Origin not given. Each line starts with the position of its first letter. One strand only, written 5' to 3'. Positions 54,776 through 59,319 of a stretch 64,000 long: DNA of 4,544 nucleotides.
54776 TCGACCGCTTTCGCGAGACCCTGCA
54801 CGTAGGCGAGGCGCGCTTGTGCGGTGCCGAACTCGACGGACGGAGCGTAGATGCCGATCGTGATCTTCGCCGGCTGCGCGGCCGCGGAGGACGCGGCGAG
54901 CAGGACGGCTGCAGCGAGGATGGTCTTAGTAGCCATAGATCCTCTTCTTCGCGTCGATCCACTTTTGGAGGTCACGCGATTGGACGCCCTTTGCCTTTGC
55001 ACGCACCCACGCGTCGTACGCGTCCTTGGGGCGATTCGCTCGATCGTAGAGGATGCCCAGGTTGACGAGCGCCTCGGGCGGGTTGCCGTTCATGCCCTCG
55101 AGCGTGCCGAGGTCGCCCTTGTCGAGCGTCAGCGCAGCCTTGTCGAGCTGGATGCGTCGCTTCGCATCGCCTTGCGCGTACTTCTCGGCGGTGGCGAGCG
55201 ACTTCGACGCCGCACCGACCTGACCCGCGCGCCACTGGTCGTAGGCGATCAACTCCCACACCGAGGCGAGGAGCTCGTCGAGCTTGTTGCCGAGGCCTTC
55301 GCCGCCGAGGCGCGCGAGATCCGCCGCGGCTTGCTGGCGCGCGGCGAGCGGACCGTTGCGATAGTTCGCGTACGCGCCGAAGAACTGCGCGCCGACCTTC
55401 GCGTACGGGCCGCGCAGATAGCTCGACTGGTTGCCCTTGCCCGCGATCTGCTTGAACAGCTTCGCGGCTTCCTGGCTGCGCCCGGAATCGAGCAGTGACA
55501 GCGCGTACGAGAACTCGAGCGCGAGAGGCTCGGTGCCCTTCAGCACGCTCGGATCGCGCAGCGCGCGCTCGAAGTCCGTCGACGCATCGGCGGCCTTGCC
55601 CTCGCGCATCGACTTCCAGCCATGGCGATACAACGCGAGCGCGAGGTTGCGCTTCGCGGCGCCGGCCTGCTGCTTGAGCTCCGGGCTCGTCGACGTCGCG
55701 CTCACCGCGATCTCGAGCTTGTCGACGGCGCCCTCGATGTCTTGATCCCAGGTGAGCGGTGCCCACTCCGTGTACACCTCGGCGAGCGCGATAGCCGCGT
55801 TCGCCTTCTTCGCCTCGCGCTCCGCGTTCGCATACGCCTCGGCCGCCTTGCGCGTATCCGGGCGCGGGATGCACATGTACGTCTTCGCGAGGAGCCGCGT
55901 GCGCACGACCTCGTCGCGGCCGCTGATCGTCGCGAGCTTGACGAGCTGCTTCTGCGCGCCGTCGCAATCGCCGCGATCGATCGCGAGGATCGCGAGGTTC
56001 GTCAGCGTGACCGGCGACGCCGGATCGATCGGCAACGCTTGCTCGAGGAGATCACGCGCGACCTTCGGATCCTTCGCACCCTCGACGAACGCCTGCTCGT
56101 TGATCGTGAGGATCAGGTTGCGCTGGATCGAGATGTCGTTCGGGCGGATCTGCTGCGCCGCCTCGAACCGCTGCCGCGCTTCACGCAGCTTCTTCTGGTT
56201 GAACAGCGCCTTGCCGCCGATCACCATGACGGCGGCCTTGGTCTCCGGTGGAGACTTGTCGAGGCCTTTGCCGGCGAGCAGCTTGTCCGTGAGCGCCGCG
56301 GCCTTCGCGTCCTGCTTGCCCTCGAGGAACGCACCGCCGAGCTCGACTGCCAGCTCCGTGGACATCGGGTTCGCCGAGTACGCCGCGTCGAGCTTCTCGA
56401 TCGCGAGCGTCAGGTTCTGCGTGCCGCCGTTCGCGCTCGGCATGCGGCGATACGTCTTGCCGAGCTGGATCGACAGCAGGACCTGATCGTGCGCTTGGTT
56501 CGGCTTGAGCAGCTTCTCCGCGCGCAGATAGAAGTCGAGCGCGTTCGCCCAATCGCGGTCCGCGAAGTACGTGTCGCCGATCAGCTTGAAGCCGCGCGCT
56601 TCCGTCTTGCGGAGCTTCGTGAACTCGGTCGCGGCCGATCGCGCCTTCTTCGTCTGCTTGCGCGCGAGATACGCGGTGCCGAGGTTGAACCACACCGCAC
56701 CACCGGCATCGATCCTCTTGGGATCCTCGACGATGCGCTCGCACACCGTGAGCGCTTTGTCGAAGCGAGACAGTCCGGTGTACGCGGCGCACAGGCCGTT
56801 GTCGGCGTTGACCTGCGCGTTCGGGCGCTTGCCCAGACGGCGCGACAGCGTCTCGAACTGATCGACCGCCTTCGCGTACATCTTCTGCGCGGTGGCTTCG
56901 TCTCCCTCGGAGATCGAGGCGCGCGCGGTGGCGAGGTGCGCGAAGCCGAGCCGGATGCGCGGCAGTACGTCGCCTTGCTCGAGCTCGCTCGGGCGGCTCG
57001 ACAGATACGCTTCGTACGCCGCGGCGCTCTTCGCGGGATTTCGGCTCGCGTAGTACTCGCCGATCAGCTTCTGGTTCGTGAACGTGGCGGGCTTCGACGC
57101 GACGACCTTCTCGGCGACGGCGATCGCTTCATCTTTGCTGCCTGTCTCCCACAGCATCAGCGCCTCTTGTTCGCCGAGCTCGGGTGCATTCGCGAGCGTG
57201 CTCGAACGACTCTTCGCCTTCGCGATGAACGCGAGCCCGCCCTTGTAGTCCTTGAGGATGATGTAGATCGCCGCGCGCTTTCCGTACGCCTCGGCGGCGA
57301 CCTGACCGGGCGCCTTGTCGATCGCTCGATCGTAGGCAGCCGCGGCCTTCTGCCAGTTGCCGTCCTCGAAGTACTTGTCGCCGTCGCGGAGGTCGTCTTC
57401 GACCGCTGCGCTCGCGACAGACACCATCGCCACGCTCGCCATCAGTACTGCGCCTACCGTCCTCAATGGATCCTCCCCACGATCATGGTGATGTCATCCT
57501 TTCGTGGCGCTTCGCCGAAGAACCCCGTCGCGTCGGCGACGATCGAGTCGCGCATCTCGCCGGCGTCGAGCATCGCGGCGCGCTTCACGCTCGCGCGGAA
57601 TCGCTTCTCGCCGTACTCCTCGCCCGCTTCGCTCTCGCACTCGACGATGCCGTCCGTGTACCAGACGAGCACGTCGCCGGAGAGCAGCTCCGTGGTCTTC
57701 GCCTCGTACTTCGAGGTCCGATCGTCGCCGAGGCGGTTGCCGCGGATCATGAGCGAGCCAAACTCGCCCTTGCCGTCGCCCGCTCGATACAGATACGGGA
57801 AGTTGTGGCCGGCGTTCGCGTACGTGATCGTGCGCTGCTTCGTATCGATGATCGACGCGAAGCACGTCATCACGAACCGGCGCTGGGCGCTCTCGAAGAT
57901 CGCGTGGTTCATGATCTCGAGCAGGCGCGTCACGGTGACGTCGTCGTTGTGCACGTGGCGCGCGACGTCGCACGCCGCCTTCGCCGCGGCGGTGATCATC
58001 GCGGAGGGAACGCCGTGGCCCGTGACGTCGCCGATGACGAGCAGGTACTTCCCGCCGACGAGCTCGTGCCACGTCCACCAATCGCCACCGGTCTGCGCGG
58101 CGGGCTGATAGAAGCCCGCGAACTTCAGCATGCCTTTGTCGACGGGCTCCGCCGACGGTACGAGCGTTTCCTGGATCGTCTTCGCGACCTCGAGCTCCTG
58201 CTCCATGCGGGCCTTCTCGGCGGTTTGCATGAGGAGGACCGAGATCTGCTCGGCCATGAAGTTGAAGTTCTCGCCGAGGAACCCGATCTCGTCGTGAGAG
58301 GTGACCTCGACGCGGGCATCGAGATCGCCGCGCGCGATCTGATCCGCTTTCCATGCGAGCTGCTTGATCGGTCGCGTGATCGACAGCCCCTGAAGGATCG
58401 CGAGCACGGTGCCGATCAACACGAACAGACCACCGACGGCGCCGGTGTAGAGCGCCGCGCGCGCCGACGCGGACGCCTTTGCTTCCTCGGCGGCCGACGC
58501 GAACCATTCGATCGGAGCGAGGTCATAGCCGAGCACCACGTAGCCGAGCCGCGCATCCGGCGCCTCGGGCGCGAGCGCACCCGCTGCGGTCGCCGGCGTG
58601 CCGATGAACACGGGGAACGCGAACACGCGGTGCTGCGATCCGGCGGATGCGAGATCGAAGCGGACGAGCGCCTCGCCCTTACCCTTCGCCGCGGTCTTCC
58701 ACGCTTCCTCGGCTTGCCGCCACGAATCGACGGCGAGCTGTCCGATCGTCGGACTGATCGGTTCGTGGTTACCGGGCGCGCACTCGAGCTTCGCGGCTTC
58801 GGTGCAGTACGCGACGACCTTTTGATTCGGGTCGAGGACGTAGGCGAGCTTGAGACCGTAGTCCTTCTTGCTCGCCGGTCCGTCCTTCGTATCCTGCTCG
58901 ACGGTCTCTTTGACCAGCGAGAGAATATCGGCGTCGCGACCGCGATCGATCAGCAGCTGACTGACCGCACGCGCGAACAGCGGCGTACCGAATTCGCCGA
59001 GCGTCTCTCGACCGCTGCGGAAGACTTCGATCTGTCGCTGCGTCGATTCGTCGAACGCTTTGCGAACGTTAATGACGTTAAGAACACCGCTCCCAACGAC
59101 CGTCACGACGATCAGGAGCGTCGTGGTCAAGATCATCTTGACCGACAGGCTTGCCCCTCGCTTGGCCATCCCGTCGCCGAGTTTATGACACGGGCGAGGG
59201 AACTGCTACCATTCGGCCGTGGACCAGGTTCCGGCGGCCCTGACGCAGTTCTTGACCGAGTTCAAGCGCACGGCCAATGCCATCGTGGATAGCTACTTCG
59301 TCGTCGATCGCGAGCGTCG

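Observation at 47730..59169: Polysaccharide biosynthesis locus carries its own partner-switching module (STAS / RsbW-like kinase / HAMP-PP2C sensor phosphatase)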

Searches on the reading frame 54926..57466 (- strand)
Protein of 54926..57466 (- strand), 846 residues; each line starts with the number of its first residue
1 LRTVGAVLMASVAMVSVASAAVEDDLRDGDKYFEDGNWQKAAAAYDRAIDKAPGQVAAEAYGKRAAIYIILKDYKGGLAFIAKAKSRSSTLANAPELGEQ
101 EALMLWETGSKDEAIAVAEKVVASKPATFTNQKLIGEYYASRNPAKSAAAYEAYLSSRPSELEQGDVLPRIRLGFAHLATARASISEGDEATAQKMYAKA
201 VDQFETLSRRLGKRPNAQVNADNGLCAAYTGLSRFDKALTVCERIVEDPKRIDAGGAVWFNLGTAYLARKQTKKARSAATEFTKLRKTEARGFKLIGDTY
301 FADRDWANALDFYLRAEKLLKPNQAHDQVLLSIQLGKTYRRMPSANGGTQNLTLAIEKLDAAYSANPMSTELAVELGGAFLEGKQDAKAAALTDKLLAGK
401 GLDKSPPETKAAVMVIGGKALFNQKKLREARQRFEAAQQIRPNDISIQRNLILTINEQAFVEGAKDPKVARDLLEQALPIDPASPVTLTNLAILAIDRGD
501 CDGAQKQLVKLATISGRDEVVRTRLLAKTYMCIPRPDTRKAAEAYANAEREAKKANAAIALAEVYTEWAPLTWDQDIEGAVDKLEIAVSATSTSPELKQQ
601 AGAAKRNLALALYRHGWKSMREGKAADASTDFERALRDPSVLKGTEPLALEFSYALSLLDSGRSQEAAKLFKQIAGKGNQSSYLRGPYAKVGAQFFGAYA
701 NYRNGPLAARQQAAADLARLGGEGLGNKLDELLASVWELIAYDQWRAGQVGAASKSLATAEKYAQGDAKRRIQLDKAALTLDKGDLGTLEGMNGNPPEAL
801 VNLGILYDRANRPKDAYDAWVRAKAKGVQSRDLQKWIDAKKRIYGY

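Call 4: search_protein_families(library=pfam, proteins=[window:54926-57466:-], max_evalue=0.01)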
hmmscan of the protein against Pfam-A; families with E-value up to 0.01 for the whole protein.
window:54926-57466:- (846 aa): 15 families
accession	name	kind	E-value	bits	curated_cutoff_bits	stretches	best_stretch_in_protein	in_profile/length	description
PF13432.12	TPR_16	-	1.4e-17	64.2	32.7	2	29-86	4-59/65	Tetratricopeptide repeat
PF07719.23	TPR_2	-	3.4e-15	55.3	27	0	29-54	8-33/34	Tetratricopeptide repeat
PF14559.12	TPR_19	-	5.2e-15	56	25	1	464-512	4-52/68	Tetratricopeptide repeat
PF00515.34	TPR_1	-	4.5e-13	48.8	27.8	0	29-53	8-32/34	Tetratricopeptide repeat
PF13424.12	TPR_12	-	1.8e-12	47.7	30.1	0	220-281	4-70/77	Tetratricopeptide repeat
PF13428.12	TPR_14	-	1.2e-10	41.4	23.5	0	32-58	11-37/44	Tetratricopeptide repeat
PF13431.12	TPR_17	-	5.7e-08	32.9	24.4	0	473-504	1-32/34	Tetratricopeptide repeat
PF13176.12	TPR_7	-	8.5e-07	29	27.9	0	35-55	12-34/36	Tetratricopeptide repeat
PF22860.2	DUF7017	-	3.6e-06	27.4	27.5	0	101-182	7-84/141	Domain of unknown function (DUF7017)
PF12895.13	ANAPC3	-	2.7e-05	24.8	27.2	0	234-314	4-80/82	Anaphase-promoting complex, cyclosome, subunit 3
PF13181.12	TPR_8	-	4.5e-05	23.7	25.7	0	102-127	8-33/34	Tetratricopeptide repeat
PF13371.12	TPR_9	-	0.0011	19.3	35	0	33-60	40-67/73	Tetratricopeptide repeat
PF23300.3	HEAT_Nup120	-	0.002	18.4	29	0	652-678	30-56/170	Nucleoporin Nup120, HEAT repeats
PF20308.4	TPR-S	-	0.0025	18.8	27.6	0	197-250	2-48/102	Tetratricopeptide Repeats-Sensor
PF13414.12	TPR_11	-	0.0035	17.4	26.8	0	418-451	1-34/42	TPR repeat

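Call 5: search_protein_families(library=ncbifam, proteins=[window:54926-57466:-], max_evalue=0.01)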
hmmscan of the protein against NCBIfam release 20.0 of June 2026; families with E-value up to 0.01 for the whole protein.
window:54926-57466:- (846 aa): 11 families
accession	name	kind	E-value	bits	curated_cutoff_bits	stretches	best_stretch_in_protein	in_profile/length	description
TIGR02917.1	PEP_TPR_lipo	equivalog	2.1e-18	65.6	312.2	3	463-566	477-578/899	XrtA/PEP-CTERM system TPR-repeat protein PrsT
NF040959.1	MamA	equivalog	4.2e-13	49.2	200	3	206-319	93-202/204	magnetosome protein MamA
TIGR02521.1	type_IV_pilW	equivalog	1.9e-09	37.4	154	2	418-513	106-197/234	type IV pilus biogenesis/stability protein PilW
NF052415.1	T3SS_chap_SctY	equivalog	1.3e-07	32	70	1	217-282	38-103/106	type III secretion apparatus assembly chaperone SctY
NF008757.0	PRK11788.1-5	equivalog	2.3e-06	27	363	1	235-376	85-227/388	lipopolysaccharide assembly protein LapB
TIGR02795.1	tol_pal_ybgF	equivalog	0.00041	20.9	90.1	0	186-279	7-99/119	tol-pal system protein YbgF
NF052312.1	T9SS_PorW_SprE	equivalog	0.00076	18.2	250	1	195-438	118-355/716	type IX secretion system periplasmic lipoprotein PorW/SprE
NF040658.1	Myxo_OME_TraC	equivalog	0.0019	17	500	1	6-59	19-71/602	outer membrane exchange accessory lipoprotein TraC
NF042912.1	Amuc_1098_fam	equivalog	0.0021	16.2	750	0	541-638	20-118/805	Amuc_1098 family type IV pilus outer membrane protein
NF053607.1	CHU_0125_OmpA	equivalog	0.0028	16.2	620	0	174-285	12-116/639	CHU_0125 family OmpA-like outer membrane integrity protein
NF008753.0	PRK11788.1-1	equivalog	0.0058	15.8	395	0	196-312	118-236/389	lipopolysaccharide assembly protein LapB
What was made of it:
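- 54926..57466 (-): Secreted TPR protein (846 aa). Its start overlaps the PP2C stop by 4 nt. Weak PrsT-like hit, 2e-18, below cut-off (calls 4, 5).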

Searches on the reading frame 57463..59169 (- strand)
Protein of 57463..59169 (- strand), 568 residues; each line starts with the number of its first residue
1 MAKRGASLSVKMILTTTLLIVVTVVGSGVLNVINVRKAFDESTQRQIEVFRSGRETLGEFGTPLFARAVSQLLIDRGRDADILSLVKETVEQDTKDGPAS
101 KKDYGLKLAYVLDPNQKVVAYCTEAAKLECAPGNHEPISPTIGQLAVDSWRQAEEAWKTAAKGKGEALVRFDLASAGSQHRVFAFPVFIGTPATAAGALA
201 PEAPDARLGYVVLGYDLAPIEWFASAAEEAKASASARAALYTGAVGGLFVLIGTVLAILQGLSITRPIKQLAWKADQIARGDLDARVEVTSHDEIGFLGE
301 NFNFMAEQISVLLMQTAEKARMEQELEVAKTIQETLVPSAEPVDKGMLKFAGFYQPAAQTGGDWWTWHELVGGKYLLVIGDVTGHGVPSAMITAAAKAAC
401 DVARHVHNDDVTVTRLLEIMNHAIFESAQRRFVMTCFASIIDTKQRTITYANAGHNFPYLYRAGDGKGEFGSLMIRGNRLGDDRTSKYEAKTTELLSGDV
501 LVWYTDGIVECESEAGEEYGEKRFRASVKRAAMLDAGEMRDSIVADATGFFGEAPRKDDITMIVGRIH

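Call 4: search_protein_families(library=pfam, proteins=[window:57463-59169:-], max_evalue=0.01)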
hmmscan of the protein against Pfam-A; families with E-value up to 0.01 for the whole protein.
window:57463-59169:- (568 aa): 2 families
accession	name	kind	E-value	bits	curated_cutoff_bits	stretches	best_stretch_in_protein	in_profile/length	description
PF07228.17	SpoIIE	-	7.2e-39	134.2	25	1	372-567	2-191/192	Stage II sporulation protein E (SpoIIE)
PF00672.30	HAMP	-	8.4e-16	58.5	25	1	263-309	5-51/53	HAMP domain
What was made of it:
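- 57463..59169 (-): HAMP-PP2C membrane sensor phosphatase (568 aa). Layout: TM1 at about residues 12-34, periplasmic domain about 35-238 with two conserved Cys, TM2 about 239-262, HAMP, then a SpoIIE-type PP2C domain. Pfam HAMP 8e-16 and SpoIIE 7e-39 (call 4).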

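Call 5: search_protein_families(library=ncbifam, proteins=[window:57463-59169:-], max_evalue=0.01)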
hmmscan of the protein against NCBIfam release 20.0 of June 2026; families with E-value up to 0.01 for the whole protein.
window:57463-59169:- (568 aa): 20 families
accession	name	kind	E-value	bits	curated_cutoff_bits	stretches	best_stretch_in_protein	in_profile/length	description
NF038263.1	prot_phos_SiaA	equivalog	1.4e-29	103.2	700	1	221-567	288-657/658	biofilm regulation protein phosphatase SiaA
NF033092.0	HK_WalK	equivalog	1.6e-12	46.8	725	1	248-323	185-261/594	cell wall metabolism sensor histidine kinase WalK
NF040691.1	MtrAB_MtrB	equivalog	6.1e-12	45.3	450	1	228-324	178-272/507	MtrAB system histidine kinase MtrB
NF058645.1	MCPCtpMPsAe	equivalog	3.4e-09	36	900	1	245-321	211-288/558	methyl-accepting chemotaxis protein CtpM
NF053592.1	HK_near_YfiR_like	equivalog_domain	1e-08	35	194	1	240-310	151-222/223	sensor histidine kinase, YfiR-like protein-associated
NF045911.1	TCSHisKinNblS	equivalog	3.4e-08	32.3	1000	1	255-337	196-272/621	two-component system sensor histidine kinase NblS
NF012163.2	BaeS_SmeS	equivalog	3.6e-07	29.5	500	1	246-309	170-233/457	sensor histidine kinase efflux regulator BaeS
NF007837.0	PRK10549.1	equivalog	8.6e-07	28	603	1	247-308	171-232/466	envelope stress sensor histidine kinase BaeS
TIGR02865.1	spore_II_E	equivalog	2.1e-06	26.1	490.8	1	360-567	566-763/764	stage II sporulation protein E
NF012226.0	AdeS_HK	equivalog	2.3e-06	27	500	1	239-311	59-133/353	two-component sensor histidine kinase AdeS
NF045505.1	RR_RssB_Pseudo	equivalog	2.5e-06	26.8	700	1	323-531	153-361/394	two-component system response regulator RssB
NF045900.1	HisKinCpxALeg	equivalog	6.6e-06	25.1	800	1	250-314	162-229/451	two-component system sensor histidine kinase CpxA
NF047496.1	HK_LIC11548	equivalog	5e-05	22.3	750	1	250-312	285-347/589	LIC_11548 family sensor histidine kinase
NF008318.0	PRK11107.1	equivalog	0.00014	20.1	890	1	248-310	182-248/920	two-component sensor histidine kinase BarA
NF008184.0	PRK10935.1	equivalog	0.00028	19.7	553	1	244-315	155-228/565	nitrate/nitrite two-component system sensor histidine kinase NarQ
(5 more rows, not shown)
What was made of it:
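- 57463..59169 (-): The best NCBIfam hit is SiaA, at 1e-29 but far below its cut-off (call 5).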

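Call 53: search_solved_structures(query=window:57463-59169:-, max_evalue=0.001)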
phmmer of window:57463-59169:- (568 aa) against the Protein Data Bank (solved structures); distinct sequences matched with E-value up to 0.001: 9.
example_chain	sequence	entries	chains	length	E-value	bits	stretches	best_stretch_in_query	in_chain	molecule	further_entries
6k4e_A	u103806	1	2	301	2.2e-15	59.4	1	318-565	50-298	Putative serine phosphatase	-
3ke6_A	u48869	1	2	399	6.1e-09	38.1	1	359-513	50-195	Protein Rv1364c/MT1410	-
3es2_A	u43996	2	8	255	2.6e-06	29.4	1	323-527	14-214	Probable two-component response regulator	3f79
3eq2_A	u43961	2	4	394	7.6e-06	27.9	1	323-522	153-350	Probable two-component response regulator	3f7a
2f95_B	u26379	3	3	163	5.5e-05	25.1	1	227-326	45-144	Sensory rhodopsin II transducer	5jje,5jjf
5jjj_B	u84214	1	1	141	0.00054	21.8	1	227-310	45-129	Sensory rhodopsin II transducer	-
5jjn_B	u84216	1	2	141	0.00066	21.5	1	227-310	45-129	Sensory rhodopsin II transducer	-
4gn0_A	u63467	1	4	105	0.00081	21.2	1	256-319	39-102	Hamp domain of AF1503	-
4gyc_B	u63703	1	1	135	0.00087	21.1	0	226-309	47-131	Sensory rhodopsin II transducer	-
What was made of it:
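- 57463..59169 (-): The best PDB match is the SiaA PP2C domain, 6K4E, 2e-15 (call 53).
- Closest known: Pseudomonas aeruginosa SiaABCD. Same: A HAMP-PP2C membrane phosphatase (SiaA is the best NCBIfam and PDB match of the PP2C; calls 5, 53), a partner kinase and a small phospho-protein that switches binding partners to control the biofilm matrix.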
